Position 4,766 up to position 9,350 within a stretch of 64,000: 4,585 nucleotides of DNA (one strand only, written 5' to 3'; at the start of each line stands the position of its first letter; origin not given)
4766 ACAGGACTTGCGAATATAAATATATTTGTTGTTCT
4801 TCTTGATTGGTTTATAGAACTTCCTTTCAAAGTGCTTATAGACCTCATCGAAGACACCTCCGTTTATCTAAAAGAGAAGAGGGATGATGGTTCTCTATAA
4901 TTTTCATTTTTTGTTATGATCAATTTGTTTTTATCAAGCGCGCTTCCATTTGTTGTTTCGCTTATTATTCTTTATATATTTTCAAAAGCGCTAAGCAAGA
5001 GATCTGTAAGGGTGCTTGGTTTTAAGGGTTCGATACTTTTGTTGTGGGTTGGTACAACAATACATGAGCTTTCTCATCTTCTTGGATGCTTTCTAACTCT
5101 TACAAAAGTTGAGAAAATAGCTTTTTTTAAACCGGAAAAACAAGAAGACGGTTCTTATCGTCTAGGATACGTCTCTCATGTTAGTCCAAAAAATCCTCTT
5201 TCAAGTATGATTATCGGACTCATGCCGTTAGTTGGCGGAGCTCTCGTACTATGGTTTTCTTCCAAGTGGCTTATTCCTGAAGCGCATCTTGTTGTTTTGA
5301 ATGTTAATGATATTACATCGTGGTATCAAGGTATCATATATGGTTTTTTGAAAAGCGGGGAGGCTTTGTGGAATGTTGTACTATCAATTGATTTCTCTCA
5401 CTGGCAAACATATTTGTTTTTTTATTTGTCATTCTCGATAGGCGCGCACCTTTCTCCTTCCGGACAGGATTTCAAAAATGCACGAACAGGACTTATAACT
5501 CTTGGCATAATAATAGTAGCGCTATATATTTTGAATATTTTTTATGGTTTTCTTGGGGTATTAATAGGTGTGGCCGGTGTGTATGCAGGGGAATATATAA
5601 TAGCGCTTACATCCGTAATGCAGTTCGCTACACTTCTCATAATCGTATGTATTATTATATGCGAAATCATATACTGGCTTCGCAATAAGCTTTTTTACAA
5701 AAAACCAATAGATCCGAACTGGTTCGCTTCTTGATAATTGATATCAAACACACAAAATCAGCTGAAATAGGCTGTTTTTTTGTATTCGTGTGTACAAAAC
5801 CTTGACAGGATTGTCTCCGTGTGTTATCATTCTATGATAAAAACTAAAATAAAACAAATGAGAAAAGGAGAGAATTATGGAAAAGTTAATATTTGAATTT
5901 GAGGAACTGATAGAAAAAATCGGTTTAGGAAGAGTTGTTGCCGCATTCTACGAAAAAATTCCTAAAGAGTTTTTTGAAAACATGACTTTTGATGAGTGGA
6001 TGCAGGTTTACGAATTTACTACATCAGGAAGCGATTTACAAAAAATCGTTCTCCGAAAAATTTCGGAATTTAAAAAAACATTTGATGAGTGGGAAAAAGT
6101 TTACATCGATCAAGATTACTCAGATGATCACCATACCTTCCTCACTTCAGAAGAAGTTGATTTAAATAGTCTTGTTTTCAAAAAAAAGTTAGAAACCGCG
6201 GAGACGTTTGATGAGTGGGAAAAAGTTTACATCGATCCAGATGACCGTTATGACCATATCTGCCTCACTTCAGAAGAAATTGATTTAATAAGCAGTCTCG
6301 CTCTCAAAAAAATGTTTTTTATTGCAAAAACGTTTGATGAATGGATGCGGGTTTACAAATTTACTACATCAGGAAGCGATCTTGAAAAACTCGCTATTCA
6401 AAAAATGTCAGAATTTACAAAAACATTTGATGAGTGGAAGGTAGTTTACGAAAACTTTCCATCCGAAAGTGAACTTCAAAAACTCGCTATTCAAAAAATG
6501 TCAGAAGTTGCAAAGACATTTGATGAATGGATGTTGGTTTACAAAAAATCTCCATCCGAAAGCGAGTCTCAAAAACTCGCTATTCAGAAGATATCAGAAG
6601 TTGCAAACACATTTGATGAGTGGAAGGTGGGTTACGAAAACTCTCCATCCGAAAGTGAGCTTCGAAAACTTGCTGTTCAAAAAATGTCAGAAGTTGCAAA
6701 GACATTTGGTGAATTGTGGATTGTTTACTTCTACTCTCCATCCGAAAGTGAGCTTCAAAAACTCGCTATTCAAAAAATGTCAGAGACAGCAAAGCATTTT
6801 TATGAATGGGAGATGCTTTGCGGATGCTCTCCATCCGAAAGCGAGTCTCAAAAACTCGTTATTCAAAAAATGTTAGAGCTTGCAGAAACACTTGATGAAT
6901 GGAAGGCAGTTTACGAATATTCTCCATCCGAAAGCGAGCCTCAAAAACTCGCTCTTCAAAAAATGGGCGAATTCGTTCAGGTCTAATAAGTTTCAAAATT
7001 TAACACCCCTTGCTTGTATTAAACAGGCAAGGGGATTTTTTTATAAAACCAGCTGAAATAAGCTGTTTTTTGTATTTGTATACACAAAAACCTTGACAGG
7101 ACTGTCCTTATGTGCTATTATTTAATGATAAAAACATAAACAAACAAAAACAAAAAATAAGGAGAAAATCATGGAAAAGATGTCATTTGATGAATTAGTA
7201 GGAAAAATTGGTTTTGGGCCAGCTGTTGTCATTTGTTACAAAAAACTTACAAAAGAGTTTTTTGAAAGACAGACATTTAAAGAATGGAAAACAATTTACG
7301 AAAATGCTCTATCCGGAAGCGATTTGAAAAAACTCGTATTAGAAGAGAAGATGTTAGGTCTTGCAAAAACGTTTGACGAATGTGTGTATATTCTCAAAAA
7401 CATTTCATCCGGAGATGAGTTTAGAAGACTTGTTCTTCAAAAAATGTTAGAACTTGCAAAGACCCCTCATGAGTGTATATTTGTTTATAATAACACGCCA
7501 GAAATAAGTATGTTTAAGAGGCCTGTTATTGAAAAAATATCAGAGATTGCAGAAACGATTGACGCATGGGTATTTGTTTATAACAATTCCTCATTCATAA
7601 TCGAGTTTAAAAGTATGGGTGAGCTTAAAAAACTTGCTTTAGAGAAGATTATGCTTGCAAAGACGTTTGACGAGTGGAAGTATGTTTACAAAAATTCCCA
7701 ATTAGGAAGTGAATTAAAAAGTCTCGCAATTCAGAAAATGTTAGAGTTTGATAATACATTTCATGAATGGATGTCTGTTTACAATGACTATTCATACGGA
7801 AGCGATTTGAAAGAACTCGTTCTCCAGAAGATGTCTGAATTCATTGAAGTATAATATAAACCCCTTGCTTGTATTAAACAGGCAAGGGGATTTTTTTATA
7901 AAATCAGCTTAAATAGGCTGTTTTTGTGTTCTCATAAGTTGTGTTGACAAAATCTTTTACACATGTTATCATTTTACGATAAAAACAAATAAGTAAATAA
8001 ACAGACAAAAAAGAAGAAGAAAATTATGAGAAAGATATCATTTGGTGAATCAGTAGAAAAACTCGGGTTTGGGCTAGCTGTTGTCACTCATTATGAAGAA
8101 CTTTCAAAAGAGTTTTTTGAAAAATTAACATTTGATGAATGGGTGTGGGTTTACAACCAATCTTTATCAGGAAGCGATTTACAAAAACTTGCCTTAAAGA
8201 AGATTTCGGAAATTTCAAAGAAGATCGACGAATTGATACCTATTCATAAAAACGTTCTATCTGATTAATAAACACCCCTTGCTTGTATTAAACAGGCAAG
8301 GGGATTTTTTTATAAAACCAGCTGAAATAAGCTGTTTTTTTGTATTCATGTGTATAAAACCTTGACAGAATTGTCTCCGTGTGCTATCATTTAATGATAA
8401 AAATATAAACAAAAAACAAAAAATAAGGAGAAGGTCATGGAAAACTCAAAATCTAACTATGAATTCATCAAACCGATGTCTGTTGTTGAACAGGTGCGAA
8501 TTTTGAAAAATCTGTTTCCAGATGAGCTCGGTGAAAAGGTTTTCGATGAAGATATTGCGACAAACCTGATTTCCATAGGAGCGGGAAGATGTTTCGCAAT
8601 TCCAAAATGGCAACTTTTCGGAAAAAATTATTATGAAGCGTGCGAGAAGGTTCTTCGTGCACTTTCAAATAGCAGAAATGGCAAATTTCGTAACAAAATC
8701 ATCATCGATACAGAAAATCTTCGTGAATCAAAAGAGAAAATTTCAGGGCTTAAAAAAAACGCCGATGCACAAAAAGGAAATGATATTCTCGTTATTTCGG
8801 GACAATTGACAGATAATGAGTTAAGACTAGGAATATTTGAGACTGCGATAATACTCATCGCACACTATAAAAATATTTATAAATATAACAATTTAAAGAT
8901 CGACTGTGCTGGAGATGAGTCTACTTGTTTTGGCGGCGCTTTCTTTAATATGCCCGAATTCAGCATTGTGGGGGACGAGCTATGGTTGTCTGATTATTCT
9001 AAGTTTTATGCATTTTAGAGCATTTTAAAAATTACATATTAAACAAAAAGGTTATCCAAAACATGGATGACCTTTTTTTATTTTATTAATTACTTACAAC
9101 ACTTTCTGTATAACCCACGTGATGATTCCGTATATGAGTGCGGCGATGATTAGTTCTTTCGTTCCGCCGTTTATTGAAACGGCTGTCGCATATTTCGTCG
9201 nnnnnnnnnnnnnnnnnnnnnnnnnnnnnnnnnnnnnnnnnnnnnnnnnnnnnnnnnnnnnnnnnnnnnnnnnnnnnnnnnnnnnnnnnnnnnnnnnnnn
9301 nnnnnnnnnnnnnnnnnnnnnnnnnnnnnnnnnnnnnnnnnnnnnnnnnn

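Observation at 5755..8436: Four copies of a portable terminator-hairpin-promoter cassette, each driving its own gene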

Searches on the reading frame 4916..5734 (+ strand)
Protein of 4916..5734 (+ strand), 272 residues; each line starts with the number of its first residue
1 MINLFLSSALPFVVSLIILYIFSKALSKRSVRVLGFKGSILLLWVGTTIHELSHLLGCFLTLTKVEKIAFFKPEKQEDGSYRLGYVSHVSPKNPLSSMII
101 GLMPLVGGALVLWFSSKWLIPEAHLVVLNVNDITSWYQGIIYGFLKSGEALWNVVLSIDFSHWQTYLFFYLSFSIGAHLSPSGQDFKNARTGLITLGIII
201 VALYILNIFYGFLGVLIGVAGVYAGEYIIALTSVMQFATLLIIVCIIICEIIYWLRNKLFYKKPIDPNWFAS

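Call 10: search_protein_families(library=pfam, proteins=[window:4916-5734:+], max_evalue=0.1)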
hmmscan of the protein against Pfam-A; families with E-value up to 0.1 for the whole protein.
window:4916-5734:+ (272 aa): 0 families

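Call 23: find_encoding_contigs(protein=window:4916-5734:+, flank=10000, max_places=4)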
Protein window:4916-5734:+ (272 aa): 1 contig read that carries it; 1 place shown.
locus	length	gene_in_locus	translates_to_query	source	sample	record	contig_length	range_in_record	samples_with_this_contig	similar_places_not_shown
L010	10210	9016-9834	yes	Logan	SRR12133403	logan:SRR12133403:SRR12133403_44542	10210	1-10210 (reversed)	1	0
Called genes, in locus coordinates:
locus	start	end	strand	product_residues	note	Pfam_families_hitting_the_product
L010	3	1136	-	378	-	?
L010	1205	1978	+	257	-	-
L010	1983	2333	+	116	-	-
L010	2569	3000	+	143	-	PF02381:MraZ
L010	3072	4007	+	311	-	PF01795:Methyltransf_5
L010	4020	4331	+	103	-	-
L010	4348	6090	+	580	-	PF03717:PBP_dimer, PF00905:Transpeptidase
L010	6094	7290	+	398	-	PF08245:Mur_ligase_M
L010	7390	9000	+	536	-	-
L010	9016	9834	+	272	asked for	-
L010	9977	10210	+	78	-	?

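Call 47: search_protein_families(library=ncbifam, proteins=[window:4916-5734:+], max_evalue=0.1)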
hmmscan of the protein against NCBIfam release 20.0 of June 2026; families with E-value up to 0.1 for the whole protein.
window:4916-5734:+ (272 aa): 0 families

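Call 64: find_homologous_proteins(query=window:4916-5734:+)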
Query window:4916-5734:+ (272 aa): 1 proteins with E <= 0.001 among 1655 candidates.
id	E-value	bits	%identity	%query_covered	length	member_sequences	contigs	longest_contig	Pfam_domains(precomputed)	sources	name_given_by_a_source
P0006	6.0e-173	592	100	100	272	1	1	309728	-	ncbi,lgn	-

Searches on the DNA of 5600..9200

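Call 30: search_rna_families(source=window, start=5600, end=9200, threshold=evalue, max_evalue=5)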
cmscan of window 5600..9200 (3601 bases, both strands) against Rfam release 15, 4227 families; matches with E-value up to 5: 12.
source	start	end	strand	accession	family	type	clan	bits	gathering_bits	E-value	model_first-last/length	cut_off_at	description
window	6942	7020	-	RF03152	RAGATH-1-hammerhead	Gene; ribozyme;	-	33.6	56.3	0.0054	1-77/77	no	RAGATH-1 hammerhead ribozyme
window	9014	9075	+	RF02844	RefA9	Gene; antisense;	-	30.6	49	0.062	1-64/64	no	Enterococcus sRNA A9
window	8258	8311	+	RF02399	NsiR1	Gene; sRNA;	-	29.7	39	0.0042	1-60/60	no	Nitrogen stress-induced RNA 1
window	6923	7048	-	RF01480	rli52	Cis-reg;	-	25.4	70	0.92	1-95/95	no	Listeria sRNA rli52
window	6026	6100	+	RF02526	SSRC34_1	Gene; sRNA;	-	24.7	64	2.2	1-128/128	no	Streptococcus sRNA SSRC34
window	6937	7041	+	RF02431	SpF22_sRNA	Gene; sRNA;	-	23.3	55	0.18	1-140/140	no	Streptococcus sRNA SpF22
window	8080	8159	+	RF04273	MIR827_2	Gene; miRNA;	CL00143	23.3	67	1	1-89/89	no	MIR827_2 microRNA precursor family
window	8268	8400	-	RF00515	PyrR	Cis-reg;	-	23.3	54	4.1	1-115/115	no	PyrR binding site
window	6987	7042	+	RF02399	NsiR1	Gene; sRNA;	-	21.9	39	0.36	1-60/60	no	Nitrogen stress-induced RNA 1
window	7845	7897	+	RF02399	NsiR1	Gene; sRNA;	-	20.8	39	0.69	1-60/60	no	Nitrogen stress-induced RNA 1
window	9050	9115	-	RF01156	SNORD123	Gene; snRNA; snoRNA; CD-box;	-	18.9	45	4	1-70/70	no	Small nucleolar RNA SNORD123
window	8294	8376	+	RF00320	snoZ185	Gene; snRNA; snoRNA; CD-box;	-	18.5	50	1.9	1-86/86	no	Small nucleolar RNA Z185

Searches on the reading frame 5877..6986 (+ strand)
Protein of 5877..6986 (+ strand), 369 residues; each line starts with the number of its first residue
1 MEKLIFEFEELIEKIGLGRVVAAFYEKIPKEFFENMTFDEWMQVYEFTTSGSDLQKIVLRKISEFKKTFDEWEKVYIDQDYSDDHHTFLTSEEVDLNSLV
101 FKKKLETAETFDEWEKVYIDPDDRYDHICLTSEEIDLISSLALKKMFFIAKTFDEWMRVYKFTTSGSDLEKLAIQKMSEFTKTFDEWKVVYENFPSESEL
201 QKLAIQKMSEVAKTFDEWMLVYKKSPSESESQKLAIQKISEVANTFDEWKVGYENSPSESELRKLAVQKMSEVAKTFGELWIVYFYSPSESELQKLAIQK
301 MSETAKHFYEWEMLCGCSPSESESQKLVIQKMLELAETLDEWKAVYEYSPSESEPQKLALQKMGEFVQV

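Call 10: search_protein_families(library=pfam, proteins=[window:5877-6986:+], max_evalue=0.1)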
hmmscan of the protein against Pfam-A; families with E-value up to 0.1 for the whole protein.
window:5877-6986:+ (369 aa): 6 families
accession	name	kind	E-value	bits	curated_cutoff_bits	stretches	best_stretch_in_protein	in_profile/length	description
PF21839.2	DUF6898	-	7.9e-05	22.6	27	0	276-301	24-49/56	Domain of unknown function (DUF6898)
PF19513.4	DUF6047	-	0.0012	19.3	27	0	144-252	31-140/190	Family of unknown function (DUF6047)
PF15590.11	Imm27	-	0.0038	17.5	27.3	0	99-123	17-42/67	Immunity protein 27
PF10805.13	DUF2730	-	0.021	15.4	24.9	0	166-211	32-75/102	Protein of unknown function (DUF2730)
PF12594.13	DUF3764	-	0.048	14.2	24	0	147-163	8-24/89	Protein of unknown function (DUF3764)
PF22499.1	DUF6990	-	0.075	13.4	27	0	247-347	13-112/180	Family of unknown function (DUF6990)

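Call 15: find_homologous_proteins(query=window:5877-6986:+)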
Query window:5877-6986:+ (369 aa): 2 proteins with E <= 0.001 among 8000 candidates.
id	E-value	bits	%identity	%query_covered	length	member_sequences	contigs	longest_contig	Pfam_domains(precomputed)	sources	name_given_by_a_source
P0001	4.1e-37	146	27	98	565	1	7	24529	-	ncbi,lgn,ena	-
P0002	7.1e-13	67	35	42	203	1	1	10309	-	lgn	-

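Call 17: find_encoding_contigs(protein=P0001, flank=10000, max_places=6)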
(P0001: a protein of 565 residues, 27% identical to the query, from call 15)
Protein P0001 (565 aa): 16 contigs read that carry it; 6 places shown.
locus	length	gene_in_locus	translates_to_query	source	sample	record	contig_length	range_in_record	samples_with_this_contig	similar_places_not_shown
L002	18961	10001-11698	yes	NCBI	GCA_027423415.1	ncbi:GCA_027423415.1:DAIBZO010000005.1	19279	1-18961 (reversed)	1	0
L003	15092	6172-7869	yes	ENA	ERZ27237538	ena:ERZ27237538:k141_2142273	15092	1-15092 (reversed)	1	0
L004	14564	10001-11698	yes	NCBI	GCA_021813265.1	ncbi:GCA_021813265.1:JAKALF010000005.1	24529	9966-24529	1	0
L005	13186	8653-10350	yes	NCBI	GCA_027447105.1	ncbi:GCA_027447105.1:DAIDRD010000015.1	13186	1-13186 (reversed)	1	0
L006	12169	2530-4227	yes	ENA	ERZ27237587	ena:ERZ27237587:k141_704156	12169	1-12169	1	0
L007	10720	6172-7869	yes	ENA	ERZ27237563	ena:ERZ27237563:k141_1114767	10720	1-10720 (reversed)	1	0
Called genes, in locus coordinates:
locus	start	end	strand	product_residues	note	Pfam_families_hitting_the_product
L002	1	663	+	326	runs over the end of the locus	?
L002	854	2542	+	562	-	PF01935:DUF87 (weak), PF02534:T4SS-DNA_transf (faint), PF10412:TrwB_AAD_bind, PF12696:TraG-D_C (weak), PF23477:zf_Tbcl_2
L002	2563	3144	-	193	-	PF08207:EFP_N (weak), PF09285:Elong-fact-P_C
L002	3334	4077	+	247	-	-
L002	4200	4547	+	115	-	-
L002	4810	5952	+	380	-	PF13784:Fic_N, PF02661:Fic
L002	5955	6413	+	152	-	-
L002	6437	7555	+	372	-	PF02540:NAD_synthase (weak), PF03054:tRNA_Me_trans, PF24167:DUF7411 (weak), PF20259:tRNA_Me_trans_M, PF20258:tRNA_Me_trans_C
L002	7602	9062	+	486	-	PF13567:DUF4131, PF03772:Competence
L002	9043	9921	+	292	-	PF00753:Lactamase_B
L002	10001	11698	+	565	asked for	-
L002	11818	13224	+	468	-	PF01336:tRNA_anti-codon, PF00152:tRNA-synt_2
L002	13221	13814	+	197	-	PF00334:NDK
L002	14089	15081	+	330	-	PF02016:Peptidase_S66, PF17676:Peptidase_S66C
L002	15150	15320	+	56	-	-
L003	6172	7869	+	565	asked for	-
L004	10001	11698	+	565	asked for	-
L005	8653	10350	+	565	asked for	-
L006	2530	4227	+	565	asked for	-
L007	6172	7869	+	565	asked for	-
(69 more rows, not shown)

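Call 18: find_encoding_contigs(protein=P0002, flank=10000, max_places=6)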
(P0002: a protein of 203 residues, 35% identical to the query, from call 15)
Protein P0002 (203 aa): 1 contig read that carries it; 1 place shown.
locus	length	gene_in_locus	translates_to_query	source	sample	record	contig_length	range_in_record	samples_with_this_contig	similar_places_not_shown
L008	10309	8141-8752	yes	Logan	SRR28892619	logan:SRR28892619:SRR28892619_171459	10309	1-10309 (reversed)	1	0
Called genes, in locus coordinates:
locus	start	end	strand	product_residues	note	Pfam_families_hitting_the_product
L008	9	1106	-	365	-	PF01926:MMR_HSR1, PF02421:FeoB_N (weak), PF06071:YchF-GTPase_C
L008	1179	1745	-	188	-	PF06821:Ser_hydrolase (weak)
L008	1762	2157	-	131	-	PF03073:TspO_MBR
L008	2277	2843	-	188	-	PF03193:RsgA_GTPase (faint), PF00009:GTP_EFTU (faint), PF02421:FeoB_N, PF00350:Dynamin_N (faint), PF01926:MMR_HSR1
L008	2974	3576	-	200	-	-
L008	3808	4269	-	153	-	-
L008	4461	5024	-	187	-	PF00717:Peptidase_S24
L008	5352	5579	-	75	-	-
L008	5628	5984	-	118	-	PF05635:23S_rRNA_IVP, PF22296:bAvd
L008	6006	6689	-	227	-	PF13098:Thioredoxin_2 (weak), PF13462:Thioredoxin_4, PF01323:DSBA, PF13743:Thioredoxin_5 (faint)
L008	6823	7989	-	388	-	PF01209:Ubie_methyltran, PF13489:Methyltransf_23, PF05175:MTS, PF06325:PrmA (faint), PF13847:Methyltransf_31, PF08241:Methyltransf_11, PF08242:Methyltransf_12, PF13649:Methyltransf_25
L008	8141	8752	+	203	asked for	-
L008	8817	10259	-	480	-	PF00875:DNA_photolyase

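Call 47: search_protein_families(library=ncbifam, proteins=[window:5877-6986:+], max_evalue=0.1)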
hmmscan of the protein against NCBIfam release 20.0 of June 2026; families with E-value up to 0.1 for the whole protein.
window:5877-6986:+ (369 aa): 3 families
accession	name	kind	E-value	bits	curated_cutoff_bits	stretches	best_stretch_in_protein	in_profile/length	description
NF007451.0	PRK10016.1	equivalog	0.0039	17.3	179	0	215-288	44-117/157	DNA gyrase inhibitor SbmC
NF007910.0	PRK10622.1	equivalog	0.034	13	577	0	231-275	208-251/386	bifunctional chorismate mutase/prephenate dehydratase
NF000388.2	blaOXA-1_like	exception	0.083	12.3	580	1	26-87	96-155/276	OXA-1 family class D beta-lactamase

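Call 48: search_protein_families(library=padloc, proteins=[window:5877-6986:+], max_evalue=0.1)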
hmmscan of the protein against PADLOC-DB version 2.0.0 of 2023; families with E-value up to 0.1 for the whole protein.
window:5877-6986:+ (369 aa): 1 family
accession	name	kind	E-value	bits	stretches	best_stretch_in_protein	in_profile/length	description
PDLC00888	JAB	-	0.029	12.1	0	184-213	102-131/174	JAB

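Call 74: search_protein_families(library=phrogs, proteins=[window:5877-6986:+], max_evalue=0.01)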
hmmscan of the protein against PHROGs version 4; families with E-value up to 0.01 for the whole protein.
window:5877-6986:+ (369 aa): 3 families
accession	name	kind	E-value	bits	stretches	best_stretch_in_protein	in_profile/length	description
phrog_27607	-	unknown function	6.5e-06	27.3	0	167-188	19-39/49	-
phrog_4569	-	unknown function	0.00096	20.5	0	190-259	9-82/86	-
phrog_32370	-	unknown function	0.0053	18.2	0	181-223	6-49/108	-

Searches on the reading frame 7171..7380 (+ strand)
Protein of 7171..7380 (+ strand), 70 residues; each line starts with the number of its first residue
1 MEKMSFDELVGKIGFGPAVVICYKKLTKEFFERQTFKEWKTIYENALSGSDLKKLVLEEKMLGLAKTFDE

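Call 61: find_related_loci(query=A3, collection=metagenome_contigs, flank=6000)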
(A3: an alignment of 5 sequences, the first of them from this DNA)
Query A3 (70 aa) in metagenome_contigs; peptide patterns used: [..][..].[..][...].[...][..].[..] (x = any residue, [..] = any of these).
359 stretches matched a pattern, but none encodes a relative of the query by tblastn (E <= 1e-3).

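Call 62: find_related_loci(query=A3, collection=viral_contigs, flank=6000)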
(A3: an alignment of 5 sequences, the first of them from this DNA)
Query A3 (70 aa) in viral_contigs; peptide patterns used: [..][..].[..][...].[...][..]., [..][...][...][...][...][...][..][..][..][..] (x = any residue, [..] = any of these).
591 stretches matched a pattern, but none encodes a relative of the query by tblastn (E <= 1e-3).
